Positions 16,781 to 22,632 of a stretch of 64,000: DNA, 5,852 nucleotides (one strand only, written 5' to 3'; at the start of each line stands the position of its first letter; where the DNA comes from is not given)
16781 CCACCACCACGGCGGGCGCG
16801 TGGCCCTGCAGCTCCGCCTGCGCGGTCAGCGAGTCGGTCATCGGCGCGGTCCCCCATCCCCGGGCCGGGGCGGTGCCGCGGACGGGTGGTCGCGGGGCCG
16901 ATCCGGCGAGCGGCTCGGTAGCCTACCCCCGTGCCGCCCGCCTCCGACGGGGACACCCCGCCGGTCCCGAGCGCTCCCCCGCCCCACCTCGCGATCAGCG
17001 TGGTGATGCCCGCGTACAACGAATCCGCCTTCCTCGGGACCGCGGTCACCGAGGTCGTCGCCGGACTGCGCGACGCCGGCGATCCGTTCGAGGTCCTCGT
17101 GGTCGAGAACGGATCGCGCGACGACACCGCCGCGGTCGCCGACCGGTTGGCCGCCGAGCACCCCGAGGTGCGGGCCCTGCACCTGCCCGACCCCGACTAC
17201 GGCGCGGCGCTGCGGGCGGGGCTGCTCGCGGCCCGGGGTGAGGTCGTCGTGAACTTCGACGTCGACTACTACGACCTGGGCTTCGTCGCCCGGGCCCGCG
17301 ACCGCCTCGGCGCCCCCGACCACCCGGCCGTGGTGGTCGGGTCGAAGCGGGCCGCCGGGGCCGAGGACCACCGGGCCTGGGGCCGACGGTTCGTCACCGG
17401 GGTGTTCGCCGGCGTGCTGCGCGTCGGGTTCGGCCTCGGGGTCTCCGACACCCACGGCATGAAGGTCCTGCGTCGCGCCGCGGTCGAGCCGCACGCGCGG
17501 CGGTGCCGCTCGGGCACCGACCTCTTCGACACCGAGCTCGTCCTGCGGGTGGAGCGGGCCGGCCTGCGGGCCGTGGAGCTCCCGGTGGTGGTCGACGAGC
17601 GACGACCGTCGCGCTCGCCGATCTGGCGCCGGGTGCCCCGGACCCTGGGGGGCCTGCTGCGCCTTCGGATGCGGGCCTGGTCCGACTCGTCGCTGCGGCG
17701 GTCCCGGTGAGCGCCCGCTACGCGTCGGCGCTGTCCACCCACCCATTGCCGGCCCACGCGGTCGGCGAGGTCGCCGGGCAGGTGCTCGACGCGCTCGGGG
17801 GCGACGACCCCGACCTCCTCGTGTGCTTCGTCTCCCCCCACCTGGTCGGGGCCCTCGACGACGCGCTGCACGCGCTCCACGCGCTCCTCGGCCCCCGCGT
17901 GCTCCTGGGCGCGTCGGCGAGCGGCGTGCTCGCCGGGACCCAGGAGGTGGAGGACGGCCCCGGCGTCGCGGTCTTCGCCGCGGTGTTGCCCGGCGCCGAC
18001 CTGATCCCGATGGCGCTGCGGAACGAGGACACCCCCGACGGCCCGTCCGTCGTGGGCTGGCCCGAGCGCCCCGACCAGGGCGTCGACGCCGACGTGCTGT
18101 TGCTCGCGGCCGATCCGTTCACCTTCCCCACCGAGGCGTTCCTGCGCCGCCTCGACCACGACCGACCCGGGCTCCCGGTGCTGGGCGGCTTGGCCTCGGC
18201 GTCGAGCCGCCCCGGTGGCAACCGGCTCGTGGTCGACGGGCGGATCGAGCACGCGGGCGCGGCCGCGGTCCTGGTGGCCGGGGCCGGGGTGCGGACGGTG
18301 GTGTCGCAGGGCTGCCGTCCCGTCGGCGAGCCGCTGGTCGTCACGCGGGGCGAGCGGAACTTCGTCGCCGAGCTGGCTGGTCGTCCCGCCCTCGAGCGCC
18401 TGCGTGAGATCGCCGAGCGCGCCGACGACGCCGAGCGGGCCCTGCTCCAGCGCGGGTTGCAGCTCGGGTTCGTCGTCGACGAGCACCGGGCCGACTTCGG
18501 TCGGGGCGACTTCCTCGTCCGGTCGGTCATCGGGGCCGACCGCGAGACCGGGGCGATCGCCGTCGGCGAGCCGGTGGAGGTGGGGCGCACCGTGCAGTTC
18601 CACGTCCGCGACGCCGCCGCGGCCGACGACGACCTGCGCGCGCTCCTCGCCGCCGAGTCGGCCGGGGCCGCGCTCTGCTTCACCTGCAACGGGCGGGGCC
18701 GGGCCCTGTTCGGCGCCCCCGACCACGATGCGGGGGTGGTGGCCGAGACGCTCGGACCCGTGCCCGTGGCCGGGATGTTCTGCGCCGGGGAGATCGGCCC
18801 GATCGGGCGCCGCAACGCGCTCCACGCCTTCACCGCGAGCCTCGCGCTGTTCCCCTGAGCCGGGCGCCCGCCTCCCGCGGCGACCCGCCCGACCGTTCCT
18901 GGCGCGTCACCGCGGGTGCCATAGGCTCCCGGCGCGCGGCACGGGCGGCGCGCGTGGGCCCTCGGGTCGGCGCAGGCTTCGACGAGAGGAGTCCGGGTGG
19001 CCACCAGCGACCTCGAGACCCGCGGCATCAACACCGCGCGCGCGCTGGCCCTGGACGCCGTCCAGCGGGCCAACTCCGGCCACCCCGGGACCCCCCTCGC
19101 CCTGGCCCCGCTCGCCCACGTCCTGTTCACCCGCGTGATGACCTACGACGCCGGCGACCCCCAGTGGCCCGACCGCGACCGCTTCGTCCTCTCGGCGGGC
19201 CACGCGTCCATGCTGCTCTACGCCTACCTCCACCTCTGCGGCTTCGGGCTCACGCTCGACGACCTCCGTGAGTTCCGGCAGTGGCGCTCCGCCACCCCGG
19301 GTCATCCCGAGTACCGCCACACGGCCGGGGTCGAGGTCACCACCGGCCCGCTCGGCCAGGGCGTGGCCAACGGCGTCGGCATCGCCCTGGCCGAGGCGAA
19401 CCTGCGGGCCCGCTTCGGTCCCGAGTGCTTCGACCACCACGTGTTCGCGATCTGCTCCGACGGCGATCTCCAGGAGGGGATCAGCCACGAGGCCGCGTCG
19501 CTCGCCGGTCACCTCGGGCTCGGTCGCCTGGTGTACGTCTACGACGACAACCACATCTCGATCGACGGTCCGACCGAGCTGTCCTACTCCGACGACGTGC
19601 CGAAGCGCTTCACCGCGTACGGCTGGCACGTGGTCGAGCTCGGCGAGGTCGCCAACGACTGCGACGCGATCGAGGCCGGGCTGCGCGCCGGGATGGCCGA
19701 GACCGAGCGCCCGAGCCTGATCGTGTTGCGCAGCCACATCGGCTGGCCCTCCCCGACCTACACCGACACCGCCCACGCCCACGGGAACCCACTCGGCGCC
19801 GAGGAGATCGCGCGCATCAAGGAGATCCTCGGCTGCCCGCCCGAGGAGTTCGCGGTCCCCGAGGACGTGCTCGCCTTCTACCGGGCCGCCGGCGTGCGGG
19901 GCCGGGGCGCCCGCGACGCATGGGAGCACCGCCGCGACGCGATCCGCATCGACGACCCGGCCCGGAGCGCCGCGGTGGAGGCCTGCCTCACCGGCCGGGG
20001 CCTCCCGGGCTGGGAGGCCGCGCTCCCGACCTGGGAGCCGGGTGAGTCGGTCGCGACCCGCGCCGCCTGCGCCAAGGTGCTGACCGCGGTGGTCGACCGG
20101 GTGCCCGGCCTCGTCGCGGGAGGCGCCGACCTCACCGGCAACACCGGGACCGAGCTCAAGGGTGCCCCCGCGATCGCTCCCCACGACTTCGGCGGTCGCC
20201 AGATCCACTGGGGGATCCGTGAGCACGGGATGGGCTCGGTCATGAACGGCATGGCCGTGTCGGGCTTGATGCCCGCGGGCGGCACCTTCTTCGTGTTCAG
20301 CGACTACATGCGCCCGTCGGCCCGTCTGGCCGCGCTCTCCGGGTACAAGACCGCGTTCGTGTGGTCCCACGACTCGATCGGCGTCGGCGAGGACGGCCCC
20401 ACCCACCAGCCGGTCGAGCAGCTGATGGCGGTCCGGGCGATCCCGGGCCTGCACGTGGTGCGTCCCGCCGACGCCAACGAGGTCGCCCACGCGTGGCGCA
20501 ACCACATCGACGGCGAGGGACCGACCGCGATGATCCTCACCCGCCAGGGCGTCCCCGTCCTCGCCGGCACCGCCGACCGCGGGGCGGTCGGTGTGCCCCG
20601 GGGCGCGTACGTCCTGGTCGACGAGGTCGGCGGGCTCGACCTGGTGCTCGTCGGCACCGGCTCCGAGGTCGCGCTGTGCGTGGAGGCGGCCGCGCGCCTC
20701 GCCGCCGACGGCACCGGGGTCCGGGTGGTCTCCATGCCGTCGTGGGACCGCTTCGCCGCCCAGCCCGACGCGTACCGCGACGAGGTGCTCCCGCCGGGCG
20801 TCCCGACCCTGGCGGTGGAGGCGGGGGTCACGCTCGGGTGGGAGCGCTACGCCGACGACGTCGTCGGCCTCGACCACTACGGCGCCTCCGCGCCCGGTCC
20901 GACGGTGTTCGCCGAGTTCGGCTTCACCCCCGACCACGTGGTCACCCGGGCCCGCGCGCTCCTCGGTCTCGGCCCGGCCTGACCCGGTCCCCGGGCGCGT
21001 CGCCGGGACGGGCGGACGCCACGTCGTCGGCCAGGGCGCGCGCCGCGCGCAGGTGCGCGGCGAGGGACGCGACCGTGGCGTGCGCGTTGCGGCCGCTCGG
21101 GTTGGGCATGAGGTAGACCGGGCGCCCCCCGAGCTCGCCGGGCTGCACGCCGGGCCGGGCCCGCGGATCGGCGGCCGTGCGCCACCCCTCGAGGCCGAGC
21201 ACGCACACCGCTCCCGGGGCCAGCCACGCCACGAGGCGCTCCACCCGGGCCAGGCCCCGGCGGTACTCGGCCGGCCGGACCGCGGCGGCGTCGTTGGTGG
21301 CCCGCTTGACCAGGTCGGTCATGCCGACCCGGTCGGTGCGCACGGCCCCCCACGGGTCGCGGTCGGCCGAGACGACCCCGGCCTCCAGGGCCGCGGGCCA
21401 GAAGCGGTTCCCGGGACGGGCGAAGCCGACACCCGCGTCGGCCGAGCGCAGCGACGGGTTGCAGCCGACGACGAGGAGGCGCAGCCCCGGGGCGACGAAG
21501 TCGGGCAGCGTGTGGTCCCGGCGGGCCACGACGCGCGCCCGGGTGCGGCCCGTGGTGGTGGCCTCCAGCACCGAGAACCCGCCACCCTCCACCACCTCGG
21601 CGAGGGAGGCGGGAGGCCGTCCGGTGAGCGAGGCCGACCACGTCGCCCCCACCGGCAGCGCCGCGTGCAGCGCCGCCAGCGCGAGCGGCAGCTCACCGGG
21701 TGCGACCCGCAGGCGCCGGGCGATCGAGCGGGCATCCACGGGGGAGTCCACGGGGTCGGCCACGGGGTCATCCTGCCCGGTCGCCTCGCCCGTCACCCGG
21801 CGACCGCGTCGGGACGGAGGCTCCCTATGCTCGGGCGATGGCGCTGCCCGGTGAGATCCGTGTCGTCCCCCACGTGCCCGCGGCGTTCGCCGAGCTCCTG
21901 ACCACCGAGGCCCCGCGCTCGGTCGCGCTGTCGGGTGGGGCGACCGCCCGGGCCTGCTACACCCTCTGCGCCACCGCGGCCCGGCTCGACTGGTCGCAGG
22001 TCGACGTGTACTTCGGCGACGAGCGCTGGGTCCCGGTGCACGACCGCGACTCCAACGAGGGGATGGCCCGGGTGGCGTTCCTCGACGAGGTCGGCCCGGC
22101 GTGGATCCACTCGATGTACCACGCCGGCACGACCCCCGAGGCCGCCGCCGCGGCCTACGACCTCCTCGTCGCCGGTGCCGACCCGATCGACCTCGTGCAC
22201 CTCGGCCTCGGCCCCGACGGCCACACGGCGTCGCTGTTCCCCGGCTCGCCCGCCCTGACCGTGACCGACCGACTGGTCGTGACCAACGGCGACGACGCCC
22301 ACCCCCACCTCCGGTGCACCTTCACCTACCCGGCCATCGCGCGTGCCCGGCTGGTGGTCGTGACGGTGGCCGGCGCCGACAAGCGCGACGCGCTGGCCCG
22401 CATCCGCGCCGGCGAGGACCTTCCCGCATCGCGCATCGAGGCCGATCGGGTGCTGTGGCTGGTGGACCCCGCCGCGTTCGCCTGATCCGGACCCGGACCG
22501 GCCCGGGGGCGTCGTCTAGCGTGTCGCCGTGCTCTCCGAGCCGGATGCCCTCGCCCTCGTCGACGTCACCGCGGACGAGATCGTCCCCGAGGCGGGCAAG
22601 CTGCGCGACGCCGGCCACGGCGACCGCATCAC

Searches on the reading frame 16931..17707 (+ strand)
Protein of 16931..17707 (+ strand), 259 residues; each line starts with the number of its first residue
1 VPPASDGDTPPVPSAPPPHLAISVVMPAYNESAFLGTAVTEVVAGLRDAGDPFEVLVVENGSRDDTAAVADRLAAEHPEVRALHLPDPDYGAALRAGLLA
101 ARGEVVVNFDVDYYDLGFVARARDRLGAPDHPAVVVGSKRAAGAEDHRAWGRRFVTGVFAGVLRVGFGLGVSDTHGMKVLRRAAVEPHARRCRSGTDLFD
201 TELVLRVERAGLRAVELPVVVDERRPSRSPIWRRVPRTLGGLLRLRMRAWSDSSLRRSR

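Call 62: search_protein_families(library=pfam, proteins=[window:16931-17707:+], max_evalue=0.0001)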
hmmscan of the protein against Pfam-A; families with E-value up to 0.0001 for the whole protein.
window:16931-17707:+ (259 aa): 2 families
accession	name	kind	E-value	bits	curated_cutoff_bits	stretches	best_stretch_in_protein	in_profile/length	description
PF00535.33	Glycos_transf_2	-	2.7e-20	73.4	23.3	1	23-185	1-164/168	Glycosyl transferase family 2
PF13641.12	Glyco_tranf_2_3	-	1.4e-08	35.5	27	1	22-107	3-91/230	Glycosyltransferase like family 2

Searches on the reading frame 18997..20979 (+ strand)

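Call 62: search_protein_families(library=pfam, proteins=[window:18997-20979:+], max_evalue=0.0001)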
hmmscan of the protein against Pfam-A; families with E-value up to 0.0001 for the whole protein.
window:18997-20979:+ (661 aa): 4 families
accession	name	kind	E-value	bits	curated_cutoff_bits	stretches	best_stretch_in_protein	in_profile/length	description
PF00456.26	Transketolase_N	-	5.3e-124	414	22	1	8-334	3-332/334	Transketolase, thiamine diphosphate binding domain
PF02779.29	Transket_pyr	-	2.5e-49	167.7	27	1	351-519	2-172/174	Transketolase, pyrimidine binding domain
PF22613.1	Transketolase_C_1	-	1.1e-37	129.2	27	1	536-644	1-113/113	Transketolase-like TK C-terminal domain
PF02780.25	Transketolase_C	-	3.7e-10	40.2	25.9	1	545-648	8-124/124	Transketolase, C-terminal domain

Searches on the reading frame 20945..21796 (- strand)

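Call 62: search_protein_families(library=pfam, proteins=[window:20945-21796:-], max_evalue=0.0001)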
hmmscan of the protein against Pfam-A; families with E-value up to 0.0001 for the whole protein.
window:20945-21796:- (284 aa): 1 family
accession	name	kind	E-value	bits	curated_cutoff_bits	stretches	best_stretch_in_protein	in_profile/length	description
PF03167.25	UDG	-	2.9e-12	47.3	24.3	1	98-244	1-129/141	Uracil DNA glycosylase superfamily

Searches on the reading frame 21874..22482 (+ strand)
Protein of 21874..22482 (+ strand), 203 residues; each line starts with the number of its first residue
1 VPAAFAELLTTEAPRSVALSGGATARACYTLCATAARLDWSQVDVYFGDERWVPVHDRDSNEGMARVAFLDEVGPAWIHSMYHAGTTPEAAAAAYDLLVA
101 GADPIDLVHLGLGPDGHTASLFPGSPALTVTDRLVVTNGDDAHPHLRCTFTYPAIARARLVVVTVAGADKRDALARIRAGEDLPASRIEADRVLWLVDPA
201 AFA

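Call 62: search_protein_families(library=pfam, proteins=[window:21874-22482:+], max_evalue=0.0001)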
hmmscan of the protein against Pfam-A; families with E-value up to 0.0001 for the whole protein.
window:21874-22482:+ (203 aa): 1 family
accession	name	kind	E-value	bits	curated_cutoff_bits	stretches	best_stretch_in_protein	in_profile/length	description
PF01182.26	Glucosamine_iso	-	8.2e-54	183.3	27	1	7-195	20-225/225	Glucosamine-6-phosphate isomerases/6-phosphogluconolactonase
